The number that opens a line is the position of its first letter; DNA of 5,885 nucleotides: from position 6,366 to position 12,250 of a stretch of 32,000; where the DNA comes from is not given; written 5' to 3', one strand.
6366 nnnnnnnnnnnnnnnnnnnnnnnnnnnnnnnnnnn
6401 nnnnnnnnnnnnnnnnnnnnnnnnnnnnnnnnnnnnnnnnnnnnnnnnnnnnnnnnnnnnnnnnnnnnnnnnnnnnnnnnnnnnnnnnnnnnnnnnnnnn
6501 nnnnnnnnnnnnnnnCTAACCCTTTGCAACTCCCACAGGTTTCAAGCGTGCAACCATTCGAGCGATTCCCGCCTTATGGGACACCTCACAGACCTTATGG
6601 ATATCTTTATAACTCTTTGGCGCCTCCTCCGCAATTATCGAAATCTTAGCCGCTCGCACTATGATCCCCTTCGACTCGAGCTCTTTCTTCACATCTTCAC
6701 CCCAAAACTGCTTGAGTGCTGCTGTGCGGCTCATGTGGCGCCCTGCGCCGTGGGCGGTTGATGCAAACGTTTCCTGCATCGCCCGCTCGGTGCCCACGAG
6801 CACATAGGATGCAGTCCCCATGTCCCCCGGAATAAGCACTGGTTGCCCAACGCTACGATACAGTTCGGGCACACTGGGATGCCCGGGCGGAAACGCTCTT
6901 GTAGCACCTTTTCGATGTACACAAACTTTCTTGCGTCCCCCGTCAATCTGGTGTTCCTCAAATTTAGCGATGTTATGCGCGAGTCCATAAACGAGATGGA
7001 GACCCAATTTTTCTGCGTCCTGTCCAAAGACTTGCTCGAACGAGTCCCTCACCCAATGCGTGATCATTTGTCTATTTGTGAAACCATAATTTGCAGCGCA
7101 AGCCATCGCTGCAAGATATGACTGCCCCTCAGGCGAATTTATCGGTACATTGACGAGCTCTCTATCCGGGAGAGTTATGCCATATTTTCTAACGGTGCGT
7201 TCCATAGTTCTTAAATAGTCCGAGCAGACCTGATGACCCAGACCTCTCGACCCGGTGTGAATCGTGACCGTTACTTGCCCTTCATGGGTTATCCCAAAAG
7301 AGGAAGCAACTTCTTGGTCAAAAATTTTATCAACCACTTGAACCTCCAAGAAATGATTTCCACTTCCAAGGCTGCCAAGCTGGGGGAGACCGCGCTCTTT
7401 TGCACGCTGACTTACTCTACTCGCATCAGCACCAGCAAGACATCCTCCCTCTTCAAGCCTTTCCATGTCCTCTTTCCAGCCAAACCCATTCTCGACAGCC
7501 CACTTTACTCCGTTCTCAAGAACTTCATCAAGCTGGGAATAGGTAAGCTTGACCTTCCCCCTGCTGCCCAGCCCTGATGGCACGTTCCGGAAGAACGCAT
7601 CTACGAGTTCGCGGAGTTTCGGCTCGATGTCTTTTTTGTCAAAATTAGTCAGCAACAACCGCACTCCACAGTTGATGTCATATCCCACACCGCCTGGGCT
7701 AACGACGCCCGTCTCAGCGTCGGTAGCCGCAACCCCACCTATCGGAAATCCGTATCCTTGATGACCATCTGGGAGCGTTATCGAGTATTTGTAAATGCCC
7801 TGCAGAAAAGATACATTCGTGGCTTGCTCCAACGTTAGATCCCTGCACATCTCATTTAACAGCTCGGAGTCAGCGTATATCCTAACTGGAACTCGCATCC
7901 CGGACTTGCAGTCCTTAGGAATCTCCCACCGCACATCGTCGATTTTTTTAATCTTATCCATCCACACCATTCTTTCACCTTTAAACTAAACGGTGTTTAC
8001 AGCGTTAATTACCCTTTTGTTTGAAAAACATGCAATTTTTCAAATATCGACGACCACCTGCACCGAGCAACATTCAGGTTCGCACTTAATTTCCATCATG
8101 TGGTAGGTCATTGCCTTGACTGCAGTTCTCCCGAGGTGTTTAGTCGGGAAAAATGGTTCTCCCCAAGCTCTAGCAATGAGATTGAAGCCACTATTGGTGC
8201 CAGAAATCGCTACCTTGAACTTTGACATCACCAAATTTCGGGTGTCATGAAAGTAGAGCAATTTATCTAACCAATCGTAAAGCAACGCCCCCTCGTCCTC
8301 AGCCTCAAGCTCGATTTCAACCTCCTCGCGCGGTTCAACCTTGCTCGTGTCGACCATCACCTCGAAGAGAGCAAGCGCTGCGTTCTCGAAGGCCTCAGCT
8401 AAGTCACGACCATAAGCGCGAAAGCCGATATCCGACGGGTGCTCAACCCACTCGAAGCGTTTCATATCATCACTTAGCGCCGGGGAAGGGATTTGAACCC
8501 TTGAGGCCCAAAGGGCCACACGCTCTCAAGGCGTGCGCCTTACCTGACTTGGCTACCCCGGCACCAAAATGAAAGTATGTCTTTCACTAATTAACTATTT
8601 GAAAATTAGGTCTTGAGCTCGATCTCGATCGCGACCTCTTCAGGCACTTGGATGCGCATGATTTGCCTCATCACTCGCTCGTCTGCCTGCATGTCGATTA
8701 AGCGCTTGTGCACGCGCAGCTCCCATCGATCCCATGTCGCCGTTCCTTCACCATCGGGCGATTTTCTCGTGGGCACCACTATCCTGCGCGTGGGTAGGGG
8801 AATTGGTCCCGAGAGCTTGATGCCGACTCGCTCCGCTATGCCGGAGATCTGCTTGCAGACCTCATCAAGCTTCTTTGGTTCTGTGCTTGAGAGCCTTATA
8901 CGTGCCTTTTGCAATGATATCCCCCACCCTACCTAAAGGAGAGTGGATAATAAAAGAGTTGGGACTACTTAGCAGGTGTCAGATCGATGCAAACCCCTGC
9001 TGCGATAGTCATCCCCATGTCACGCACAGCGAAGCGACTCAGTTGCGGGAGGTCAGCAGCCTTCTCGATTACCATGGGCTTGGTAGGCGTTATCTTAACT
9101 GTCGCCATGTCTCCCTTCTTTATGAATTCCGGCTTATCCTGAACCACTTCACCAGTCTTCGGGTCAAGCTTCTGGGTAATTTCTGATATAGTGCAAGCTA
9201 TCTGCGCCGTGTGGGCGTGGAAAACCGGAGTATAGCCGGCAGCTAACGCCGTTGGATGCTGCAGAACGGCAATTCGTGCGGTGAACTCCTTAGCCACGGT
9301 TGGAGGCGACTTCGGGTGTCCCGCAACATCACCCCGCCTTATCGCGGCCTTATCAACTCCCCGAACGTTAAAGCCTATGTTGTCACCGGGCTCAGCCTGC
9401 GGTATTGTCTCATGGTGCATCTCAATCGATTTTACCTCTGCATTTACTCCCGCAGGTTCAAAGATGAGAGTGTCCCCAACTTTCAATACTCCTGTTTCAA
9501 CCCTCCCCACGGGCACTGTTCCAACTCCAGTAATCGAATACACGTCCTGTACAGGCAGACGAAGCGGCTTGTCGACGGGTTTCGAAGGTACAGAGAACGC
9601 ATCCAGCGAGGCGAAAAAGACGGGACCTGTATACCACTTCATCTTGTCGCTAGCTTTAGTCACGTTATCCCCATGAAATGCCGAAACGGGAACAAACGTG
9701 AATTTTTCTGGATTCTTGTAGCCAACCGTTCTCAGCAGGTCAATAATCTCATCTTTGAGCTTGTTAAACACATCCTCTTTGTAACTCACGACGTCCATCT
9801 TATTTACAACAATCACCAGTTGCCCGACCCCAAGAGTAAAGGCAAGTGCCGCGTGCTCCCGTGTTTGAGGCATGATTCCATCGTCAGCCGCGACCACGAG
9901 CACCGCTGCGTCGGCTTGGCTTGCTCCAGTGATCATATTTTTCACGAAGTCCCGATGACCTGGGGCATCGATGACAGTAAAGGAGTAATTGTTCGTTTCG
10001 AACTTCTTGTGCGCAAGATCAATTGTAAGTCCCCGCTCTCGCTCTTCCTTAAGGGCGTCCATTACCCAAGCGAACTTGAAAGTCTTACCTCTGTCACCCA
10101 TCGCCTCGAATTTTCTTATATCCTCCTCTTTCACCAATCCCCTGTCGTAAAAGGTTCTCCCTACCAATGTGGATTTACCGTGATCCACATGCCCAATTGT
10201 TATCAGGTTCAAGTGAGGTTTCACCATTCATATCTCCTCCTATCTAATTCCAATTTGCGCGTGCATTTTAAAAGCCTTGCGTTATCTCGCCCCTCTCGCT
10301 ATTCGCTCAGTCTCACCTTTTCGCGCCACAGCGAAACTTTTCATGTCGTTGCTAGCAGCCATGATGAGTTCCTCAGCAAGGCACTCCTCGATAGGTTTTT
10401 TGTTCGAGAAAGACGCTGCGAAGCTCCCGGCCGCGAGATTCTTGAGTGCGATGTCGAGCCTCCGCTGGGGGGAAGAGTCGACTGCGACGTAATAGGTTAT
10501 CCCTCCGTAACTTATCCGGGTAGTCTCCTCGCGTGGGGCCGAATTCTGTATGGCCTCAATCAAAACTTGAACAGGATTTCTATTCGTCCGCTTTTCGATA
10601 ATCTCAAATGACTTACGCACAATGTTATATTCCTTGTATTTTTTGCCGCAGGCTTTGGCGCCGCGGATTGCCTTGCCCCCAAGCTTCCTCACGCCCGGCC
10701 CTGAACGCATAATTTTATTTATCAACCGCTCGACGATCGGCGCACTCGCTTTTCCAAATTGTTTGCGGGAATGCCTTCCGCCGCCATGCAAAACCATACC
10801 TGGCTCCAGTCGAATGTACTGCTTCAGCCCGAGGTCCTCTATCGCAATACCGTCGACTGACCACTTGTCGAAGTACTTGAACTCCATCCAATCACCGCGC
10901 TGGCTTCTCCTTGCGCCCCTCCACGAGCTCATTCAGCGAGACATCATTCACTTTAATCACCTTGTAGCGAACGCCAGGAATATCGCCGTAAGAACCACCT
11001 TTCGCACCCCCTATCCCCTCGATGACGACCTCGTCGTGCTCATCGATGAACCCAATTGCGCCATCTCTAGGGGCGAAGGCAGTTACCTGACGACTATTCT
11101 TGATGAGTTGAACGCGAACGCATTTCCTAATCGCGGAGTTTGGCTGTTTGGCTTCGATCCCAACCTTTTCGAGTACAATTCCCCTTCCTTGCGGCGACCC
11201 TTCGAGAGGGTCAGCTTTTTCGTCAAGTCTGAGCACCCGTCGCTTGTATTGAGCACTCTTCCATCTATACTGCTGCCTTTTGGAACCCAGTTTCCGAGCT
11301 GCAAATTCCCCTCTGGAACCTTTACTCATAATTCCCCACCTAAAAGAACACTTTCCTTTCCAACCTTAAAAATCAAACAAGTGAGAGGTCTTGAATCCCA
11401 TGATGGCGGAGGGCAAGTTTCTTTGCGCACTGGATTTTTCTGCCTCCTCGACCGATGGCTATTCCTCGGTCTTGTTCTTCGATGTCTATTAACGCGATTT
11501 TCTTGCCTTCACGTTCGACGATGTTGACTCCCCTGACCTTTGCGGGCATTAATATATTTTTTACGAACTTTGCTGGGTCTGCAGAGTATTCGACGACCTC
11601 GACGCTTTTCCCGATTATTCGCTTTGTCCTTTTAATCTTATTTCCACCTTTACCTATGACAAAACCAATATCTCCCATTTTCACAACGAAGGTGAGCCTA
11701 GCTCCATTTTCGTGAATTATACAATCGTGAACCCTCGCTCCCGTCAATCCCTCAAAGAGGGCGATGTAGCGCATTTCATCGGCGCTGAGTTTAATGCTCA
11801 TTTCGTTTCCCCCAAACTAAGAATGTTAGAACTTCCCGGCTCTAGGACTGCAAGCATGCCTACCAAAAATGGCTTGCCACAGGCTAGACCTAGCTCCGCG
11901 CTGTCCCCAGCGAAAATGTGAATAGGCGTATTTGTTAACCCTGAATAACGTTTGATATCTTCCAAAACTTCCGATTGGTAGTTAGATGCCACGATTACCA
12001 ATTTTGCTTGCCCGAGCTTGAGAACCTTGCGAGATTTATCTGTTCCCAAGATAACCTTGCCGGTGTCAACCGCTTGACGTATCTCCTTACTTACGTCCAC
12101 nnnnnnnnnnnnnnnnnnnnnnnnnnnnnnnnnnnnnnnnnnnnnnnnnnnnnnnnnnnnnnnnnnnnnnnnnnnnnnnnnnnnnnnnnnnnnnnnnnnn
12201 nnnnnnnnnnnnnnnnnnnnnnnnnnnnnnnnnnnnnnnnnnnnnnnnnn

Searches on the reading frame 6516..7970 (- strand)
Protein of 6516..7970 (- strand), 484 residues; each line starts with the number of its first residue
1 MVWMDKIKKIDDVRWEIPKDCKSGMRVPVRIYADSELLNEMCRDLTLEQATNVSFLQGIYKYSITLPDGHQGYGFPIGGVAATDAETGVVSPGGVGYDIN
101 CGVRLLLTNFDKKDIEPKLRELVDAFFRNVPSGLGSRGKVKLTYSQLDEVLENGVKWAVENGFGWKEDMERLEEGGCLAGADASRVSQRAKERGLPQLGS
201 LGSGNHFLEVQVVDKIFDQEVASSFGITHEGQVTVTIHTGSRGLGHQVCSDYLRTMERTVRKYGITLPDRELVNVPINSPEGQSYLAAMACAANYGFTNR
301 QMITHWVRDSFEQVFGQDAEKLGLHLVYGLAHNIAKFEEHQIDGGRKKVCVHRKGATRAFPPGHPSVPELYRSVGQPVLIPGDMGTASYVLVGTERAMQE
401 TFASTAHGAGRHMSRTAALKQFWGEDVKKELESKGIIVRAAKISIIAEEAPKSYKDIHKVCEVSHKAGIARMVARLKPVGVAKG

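Call 28: search_protein_families(library=pfam, proteins=[window:6516-7970:-])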
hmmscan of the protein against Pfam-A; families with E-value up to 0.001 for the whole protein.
window:6516-7970:- (484 aa): 1 family
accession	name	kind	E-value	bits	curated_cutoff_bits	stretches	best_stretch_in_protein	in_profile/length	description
PF01139.22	RtcB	-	6.6e-179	596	27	1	49-484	1-426/426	tRNA-splicing ligase RtcB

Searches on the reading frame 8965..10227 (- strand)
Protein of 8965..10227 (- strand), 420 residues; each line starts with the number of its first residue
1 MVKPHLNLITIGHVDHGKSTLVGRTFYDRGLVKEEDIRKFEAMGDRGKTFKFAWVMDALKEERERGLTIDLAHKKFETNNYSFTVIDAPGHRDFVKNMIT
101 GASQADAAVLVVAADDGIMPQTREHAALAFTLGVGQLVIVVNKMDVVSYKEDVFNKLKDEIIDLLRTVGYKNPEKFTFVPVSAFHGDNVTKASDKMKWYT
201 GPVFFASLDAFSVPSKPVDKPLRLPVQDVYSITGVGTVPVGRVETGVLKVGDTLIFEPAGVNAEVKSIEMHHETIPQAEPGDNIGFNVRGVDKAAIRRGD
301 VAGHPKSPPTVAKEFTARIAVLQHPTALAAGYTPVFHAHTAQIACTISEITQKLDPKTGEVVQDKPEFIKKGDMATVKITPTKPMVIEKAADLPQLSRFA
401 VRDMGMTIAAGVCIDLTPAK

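Call 28: search_protein_families(library=pfam, proteins=[window:8965-10227:-])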
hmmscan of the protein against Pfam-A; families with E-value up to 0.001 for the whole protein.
window:8965-10227:- (420 aa): 5 families
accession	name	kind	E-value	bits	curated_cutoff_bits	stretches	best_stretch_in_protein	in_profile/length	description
PF00009.33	GTP_EFTU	-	4.3e-57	193.2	26.5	1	3-193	1-179/188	Elongation factor Tu GTP binding domain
PF22594.2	GTP-eEF1A_C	-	3.5e-35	120.9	27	1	314-413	1-100/101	GTP-eEF1A C-terminal domain-like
PF03143.23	GTP_EFTU_D3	-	1.1e-28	100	27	1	309-414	2-103/106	Elongation factor Tu C-terminal domain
PF03144.31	GTP_EFTU_D2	-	4.4e-17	62.7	30.3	1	236-301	1-71/73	Elongation factor Tu domain 2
PF01926.29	MMR_HSR1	-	9.5e-05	22.9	21.9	0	62-143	27-113/113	50S ribosome-binding GTPase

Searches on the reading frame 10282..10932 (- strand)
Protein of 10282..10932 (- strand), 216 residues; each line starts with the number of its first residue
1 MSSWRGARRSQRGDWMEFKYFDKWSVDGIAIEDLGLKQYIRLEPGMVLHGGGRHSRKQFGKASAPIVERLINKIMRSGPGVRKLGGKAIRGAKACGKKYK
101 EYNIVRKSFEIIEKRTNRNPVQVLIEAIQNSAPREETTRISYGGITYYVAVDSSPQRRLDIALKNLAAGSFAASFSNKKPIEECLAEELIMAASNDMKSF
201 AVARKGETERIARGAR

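Call 29: search_protein_families(library=pfam, proteins=[window:10282-10932:-])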
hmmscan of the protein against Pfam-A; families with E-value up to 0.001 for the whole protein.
window:10282-10932:- (216 aa): 1 family
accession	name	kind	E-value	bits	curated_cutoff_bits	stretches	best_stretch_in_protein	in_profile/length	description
PF00177.27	Ribosomal_S7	-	5.3e-38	130.4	24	1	62-216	20-148/148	Ribosomal protein S7p/S5e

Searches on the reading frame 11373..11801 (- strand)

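Call 29: search_protein_families(library=pfam, proteins=[window:11373-11801:-])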
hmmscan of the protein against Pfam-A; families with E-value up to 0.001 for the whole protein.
window:11373-11801:- (142 aa): 3 families
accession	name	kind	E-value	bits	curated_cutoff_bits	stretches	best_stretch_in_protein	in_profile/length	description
PF13184.12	KH_5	-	9.8e-14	51.7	27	1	33-94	2-69/69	NusA-like KH domain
PF07650.23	KH_2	-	7.1e-12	45.4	22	1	12-73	3-64/78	KH domain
PF13083.13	KH_KhpA-B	-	7.1e-06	26.3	32.1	0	78-124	6-52/73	KhpA/KhpB, KH domain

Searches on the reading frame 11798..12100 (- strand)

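Call 29: search_protein_families(library=pfam, proteins=[window:11798-12100:-])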
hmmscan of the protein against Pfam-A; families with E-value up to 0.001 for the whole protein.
window:11798-12100:- (100 aa): 1 family
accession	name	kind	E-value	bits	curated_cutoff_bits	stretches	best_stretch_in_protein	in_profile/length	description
PF01248.31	Ribosomal_L7Ae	-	4.2e-19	68.5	22.1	1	2-94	2-94/95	Ribosomal protein L7Ae/L30e/S12e/Gadd45 family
